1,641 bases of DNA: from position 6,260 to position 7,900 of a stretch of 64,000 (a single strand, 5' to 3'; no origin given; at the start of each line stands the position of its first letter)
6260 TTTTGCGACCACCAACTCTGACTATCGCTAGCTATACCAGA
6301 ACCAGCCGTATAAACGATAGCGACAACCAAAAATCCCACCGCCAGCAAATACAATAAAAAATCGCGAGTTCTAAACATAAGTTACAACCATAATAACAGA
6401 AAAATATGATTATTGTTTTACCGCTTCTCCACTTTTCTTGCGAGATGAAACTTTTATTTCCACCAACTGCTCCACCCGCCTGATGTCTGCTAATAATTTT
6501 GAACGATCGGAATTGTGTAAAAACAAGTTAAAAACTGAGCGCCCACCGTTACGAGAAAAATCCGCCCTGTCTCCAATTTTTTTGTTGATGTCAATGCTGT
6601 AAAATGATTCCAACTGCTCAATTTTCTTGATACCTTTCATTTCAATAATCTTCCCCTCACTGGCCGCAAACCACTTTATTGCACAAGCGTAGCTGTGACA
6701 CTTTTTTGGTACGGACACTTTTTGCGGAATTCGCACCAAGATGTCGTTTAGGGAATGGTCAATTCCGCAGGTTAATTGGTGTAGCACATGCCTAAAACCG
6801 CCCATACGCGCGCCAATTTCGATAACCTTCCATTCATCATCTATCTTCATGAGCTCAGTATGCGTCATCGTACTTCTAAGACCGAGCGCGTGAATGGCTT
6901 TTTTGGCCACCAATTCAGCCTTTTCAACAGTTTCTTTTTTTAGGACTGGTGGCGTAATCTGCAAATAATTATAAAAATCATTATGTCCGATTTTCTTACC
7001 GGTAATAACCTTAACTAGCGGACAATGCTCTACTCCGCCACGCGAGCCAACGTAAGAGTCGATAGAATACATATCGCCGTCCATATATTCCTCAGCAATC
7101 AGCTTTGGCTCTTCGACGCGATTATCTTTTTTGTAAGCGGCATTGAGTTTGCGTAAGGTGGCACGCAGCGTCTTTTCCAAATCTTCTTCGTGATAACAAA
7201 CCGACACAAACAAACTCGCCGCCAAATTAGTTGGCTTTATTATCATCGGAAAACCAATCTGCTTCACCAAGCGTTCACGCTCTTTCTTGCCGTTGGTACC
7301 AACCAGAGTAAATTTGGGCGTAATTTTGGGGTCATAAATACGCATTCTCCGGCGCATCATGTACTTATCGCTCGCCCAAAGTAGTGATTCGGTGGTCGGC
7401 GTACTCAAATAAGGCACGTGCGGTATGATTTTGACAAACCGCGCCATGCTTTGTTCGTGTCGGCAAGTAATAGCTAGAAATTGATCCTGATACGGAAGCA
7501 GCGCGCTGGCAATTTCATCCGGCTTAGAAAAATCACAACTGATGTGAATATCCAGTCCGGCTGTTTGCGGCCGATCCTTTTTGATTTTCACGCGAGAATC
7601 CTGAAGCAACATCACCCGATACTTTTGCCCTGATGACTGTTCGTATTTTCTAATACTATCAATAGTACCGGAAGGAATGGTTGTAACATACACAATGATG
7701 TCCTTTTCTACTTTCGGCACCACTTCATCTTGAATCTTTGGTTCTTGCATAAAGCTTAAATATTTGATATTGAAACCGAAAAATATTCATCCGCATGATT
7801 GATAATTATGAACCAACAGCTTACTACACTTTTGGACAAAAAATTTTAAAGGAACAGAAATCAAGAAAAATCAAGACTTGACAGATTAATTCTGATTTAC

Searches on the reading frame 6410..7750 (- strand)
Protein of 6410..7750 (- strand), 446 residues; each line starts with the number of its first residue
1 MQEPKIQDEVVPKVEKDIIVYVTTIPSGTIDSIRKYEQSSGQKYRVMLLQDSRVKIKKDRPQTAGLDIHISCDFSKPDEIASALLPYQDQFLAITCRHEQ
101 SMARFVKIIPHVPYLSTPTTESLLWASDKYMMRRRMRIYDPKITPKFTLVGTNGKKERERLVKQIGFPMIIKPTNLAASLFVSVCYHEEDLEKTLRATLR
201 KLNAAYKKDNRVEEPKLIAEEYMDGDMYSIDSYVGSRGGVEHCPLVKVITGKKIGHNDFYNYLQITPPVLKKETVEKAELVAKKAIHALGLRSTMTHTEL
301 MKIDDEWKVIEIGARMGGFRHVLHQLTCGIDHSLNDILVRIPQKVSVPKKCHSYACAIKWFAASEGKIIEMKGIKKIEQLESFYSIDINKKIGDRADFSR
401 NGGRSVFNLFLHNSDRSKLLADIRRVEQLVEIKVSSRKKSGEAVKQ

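Call 67: search_protein_families(library=pfam, proteins=[window:6410-7750:-], max_evalue=0.00001)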
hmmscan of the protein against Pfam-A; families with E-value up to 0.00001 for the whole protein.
window:6410-7750:- (446 aa): 1 family
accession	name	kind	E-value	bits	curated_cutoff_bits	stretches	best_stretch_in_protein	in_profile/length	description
PF13535.11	ATP-grasp_4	-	3.2e-19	69.5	27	1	165-319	1-156/160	ATP-grasp domain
